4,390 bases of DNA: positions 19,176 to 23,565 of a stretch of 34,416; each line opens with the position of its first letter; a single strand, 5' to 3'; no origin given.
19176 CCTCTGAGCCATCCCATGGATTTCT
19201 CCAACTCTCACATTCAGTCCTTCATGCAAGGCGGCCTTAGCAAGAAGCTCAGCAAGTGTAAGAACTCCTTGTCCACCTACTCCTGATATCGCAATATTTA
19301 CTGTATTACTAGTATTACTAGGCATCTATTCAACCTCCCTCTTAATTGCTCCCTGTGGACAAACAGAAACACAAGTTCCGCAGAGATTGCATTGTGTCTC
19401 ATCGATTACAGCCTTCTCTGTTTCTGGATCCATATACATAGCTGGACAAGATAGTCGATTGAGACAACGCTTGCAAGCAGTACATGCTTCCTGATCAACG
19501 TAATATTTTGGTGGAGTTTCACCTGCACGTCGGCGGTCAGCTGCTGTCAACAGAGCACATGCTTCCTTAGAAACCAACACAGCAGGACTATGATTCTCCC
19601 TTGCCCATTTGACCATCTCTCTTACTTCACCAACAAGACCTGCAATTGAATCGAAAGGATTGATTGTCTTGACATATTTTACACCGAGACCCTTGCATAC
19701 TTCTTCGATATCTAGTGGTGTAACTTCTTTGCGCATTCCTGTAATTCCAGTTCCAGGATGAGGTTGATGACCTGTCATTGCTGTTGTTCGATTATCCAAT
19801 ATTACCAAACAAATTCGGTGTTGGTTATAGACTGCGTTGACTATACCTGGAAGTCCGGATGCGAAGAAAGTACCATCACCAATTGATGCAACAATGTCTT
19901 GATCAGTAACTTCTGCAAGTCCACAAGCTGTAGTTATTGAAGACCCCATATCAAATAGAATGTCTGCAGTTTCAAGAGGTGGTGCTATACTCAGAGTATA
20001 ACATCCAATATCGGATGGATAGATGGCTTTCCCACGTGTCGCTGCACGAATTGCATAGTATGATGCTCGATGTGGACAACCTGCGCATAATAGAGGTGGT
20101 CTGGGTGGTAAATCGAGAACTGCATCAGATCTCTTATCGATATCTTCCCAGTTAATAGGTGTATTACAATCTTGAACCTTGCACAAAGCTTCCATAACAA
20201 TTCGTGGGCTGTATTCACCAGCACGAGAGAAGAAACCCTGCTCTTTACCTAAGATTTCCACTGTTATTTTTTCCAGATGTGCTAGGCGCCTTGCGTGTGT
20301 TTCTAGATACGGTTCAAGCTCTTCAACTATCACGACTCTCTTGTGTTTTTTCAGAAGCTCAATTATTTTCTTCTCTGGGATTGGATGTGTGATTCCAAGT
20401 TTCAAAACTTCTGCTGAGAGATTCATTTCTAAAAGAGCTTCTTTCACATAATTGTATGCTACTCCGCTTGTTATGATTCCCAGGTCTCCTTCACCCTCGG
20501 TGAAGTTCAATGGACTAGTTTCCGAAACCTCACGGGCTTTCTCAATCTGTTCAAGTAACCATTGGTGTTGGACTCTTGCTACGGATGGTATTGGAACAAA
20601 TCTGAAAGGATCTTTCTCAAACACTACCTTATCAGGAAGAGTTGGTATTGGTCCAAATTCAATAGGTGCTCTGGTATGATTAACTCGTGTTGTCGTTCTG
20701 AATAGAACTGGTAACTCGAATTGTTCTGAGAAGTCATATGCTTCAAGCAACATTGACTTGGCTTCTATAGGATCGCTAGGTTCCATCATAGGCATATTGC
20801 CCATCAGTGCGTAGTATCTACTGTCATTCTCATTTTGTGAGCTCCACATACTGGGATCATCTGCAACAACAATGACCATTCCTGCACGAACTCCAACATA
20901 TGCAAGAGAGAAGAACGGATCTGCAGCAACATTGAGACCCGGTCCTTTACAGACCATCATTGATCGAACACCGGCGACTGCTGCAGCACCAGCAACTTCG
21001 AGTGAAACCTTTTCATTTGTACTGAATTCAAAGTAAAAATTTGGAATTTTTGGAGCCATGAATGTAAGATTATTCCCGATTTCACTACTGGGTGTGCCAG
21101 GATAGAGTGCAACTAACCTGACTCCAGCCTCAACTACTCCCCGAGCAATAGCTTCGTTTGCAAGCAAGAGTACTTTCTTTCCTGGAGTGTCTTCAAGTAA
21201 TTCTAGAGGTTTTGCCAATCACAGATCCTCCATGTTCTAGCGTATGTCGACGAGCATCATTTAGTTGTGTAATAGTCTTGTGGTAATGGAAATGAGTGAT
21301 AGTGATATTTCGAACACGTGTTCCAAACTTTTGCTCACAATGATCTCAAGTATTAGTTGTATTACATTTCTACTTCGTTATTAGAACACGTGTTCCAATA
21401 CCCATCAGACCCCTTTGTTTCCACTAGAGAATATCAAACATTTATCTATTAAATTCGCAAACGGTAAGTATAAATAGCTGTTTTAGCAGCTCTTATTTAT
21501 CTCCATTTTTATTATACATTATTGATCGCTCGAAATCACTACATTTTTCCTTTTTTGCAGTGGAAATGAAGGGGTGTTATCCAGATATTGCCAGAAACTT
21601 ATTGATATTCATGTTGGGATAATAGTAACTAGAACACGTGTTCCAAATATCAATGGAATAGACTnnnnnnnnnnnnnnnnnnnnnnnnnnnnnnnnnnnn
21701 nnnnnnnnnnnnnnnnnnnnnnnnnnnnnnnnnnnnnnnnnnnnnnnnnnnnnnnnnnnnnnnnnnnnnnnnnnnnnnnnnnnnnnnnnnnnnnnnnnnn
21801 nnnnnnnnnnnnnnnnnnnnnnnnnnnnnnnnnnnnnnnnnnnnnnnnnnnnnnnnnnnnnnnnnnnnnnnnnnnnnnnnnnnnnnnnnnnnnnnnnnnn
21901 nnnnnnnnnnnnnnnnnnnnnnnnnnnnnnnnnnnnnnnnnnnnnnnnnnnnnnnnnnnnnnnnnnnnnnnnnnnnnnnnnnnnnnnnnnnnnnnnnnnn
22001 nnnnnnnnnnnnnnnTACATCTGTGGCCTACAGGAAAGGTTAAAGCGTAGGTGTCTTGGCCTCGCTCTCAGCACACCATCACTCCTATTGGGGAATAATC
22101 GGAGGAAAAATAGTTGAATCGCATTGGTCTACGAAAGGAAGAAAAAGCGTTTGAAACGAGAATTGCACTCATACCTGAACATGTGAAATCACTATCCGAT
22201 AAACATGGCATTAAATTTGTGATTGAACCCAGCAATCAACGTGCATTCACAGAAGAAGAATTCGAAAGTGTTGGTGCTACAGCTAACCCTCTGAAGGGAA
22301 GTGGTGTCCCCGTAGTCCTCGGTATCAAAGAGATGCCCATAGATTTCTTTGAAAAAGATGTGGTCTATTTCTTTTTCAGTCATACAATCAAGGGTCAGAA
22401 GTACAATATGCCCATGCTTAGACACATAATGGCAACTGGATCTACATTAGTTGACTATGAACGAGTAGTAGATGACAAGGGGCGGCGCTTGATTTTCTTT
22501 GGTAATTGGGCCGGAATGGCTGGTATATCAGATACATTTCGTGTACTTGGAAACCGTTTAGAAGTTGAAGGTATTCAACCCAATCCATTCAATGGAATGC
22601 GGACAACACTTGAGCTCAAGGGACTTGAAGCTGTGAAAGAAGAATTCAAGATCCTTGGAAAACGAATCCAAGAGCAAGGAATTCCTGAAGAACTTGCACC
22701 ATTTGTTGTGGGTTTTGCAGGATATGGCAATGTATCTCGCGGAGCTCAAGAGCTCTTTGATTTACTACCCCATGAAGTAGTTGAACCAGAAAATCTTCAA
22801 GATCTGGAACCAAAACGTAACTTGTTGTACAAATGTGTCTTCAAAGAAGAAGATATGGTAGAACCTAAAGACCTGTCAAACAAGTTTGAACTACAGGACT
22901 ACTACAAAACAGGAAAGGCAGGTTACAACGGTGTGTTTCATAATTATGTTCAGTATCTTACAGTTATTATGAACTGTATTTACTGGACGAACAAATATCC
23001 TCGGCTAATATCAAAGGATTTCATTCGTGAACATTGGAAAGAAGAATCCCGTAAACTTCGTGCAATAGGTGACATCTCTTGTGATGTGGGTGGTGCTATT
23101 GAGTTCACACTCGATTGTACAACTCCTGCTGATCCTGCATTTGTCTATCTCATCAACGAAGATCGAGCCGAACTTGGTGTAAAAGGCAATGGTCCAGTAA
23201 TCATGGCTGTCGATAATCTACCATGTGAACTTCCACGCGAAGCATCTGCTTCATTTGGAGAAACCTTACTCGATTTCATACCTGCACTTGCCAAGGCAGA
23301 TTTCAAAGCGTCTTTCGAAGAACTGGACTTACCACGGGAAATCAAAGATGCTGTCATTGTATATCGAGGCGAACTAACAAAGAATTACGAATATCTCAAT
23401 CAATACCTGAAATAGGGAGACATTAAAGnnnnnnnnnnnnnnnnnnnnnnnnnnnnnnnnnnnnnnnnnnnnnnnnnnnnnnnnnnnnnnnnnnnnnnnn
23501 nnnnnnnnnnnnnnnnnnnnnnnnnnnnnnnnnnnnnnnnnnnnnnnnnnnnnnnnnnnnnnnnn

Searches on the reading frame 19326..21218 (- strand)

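Call 8: search_protein_families(library=pfam, proteins=[window:19326-21218:-])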
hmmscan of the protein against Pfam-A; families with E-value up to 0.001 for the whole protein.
window:19326-21218:- (630 aa): 10 families
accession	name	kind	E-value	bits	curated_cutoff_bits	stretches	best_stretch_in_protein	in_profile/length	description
PF02775.26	TPP_enzyme_C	-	3.8e-19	69.4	21.9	1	403-548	1-149/151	Thiamine pyrophosphate enzyme, C-terminal TPP binding domain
PF01855.24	POR_N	-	3.8e-12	46.9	27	1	27-190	2-169/231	Pyruvate flavodoxin/ferredoxin oxidoreductase, thiamine diP-bdg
PF00037.32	Fer4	-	1.9e-10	40.5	21.1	1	604-626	2-24/24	4Fe-4S binding domain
PF12797.12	Fer4_2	-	2.9e-08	33.6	24.5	1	603-621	3-21/22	4Fe-4S binding domain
PF13237.11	Fer4_10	-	2.8e-06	27.6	25.5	1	572-621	2-53/53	4Fe-4S dicluster domain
PF13187.11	Fer4_9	-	8.4e-06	26.2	27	1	578-625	1-52/52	4Fe-4S dicluster domain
PF12837.12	Fer4_6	-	1.3e-05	25.3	25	1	603-625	2-24/24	4Fe-4S binding domain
PF12838.12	Fer4_7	-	2.1e-05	25.4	27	1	579-624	2-52/52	4Fe-4S dicluster domain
PF14697.11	Fer4_21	-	3.1e-05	24.5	35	1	574-626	3-58/59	4Fe-4S dicluster domain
PF02780.25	Transketolase_C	-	9.1e-05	22.8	25.9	1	245-300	11-69/124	Transketolase, C-terminal domain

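Call 9: search_protein_families(library=ncbifam, proteins=[window:19326-21218:-])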
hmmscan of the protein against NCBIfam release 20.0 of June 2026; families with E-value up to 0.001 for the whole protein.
window:19326-21218:- (630 aa): 43 families (the best 25 are shown)
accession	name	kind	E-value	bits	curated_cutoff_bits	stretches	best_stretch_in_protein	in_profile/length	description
TIGR03336.1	IOR_alpha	equivalog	1.5e-225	750.1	650.9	1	15-625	2-595/595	indolepyruvate ferredoxin oxidoreductase subunit alpha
NF009589.0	PRK13030.1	subfamily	1.5e-41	142.1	816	1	74-621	108-687/1170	indolepyruvate ferredoxin oxidoreductase family protein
NF009588.0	PRK13029.1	subfamily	1.4e-27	96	952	1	73-621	107-704/1196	indolepyruvate ferredoxin oxidoreductase family protein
NF006412.0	PRK08659.1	equivalog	5.7e-19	68.6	411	1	14-188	4-183/378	2-oxoacid:acceptor oxidoreductase subunit alpha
TIGR03710.1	OAFO_sf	subfamily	4.8e-18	65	482.75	2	9-188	187-371/561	2-oxoacid:acceptor oxidoreductase subunit alpha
NF005507.0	PRK07119.1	subfamily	1.8e-12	46.7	399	1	14-188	3-182/352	3-methyl-2-oxobutanoate dehydrogenase subunit VorB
NF007206.0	PRK09627.1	equivalog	3.4e-12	46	579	1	16-108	4-94/375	2-oxoglutarate synthase subunit alpha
NF003933.0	PRK05444.2-2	equivalog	2.6e-09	36.2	395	1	42-301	317-543/606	1-deoxy-D-xylulose-5-phosphate synthase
TIGR02700.1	flavo_MJ0208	hypoth_equivalog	5.8e-08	32.3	251.35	1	571-627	142-196/234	dihydromethanopterin reductase (acceptor)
NF038196.1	ferrodoxin_EFR1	subfamily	1.3e-07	31.9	75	1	568-626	176-230/242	EFR1 family ferrodoxin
NF042909.1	FMH_DH_FwdF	exception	1.6e-07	30.8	375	1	573-626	253-312/336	tungsten-dependent formylmethanofuran dehydrogenase subunit FwdF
NF040770.1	hetero_SS_HdrA2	exception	3.1e-07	28.9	1100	1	571-627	571-625/777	CoB-CoM heterodisulfide reductase HdrA2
NF006221.0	PRK08348.1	subfamily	1.8e-06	27.6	124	1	574-627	41-94/136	NADH-plastoquinone oxidoreductase subunit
NF043069.1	T4HPD_activ_SAM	equivalog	2.1e-06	27.3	425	1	573-625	47-97/299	trans-4-hydroxy-L-proline dehydratase activase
TIGR03287.1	methan_mark_16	hypoth_equivalog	2.4e-06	26.3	363.95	1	574-628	299-350/391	methanogenesis marker 16 metalloprotein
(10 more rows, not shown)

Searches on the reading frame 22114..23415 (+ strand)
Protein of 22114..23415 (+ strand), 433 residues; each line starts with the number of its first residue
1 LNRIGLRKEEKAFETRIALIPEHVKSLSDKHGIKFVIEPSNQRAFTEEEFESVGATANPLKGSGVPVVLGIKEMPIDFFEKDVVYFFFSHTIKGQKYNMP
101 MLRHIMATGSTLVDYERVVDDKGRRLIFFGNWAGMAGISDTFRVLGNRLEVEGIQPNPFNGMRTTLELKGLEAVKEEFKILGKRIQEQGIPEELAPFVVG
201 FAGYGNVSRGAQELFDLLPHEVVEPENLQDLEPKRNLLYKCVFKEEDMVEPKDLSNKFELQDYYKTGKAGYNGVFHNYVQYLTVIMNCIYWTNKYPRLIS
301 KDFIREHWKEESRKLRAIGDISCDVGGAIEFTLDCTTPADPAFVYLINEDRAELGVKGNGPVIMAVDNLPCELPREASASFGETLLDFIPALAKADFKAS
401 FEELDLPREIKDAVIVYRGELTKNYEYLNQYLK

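Call 8: search_protein_families(library=pfam, proteins=[window:22114-23415:+])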
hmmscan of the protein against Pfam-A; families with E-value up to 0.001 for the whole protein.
window:22114-23415:+ (433 aa): 2 families
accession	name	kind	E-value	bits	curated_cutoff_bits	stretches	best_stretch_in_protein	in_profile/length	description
PF05222.21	AlaDh_PNT_N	-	2.5e-19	70.3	30.4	1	5-136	1-136/136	Alanine dehydrogenase/PNT, N-terminal domain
PF01262.27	AlaDh_PNT_C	-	1.8e-07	31.2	23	1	293-423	105-213/214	Alanine dehydrogenase/PNT, C-terminal domain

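Call 9: search_protein_families(library=ncbifam, proteins=[window:22114-23415:+])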
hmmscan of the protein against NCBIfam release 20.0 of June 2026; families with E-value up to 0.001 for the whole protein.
window:22114-23415:+ (433 aa): 2 families
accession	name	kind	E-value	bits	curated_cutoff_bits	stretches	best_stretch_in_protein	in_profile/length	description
TIGR00518.1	alaDH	equivalog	5.6e-06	25.5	391.85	0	3-123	2-124/370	alanine dehydrogenase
NF006942.0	PRK09424.1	equivalog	0.00085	18.1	383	0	3-57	2-57/510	Re/Si-specific NAD(P)(+) transhydrogenase subunit alpha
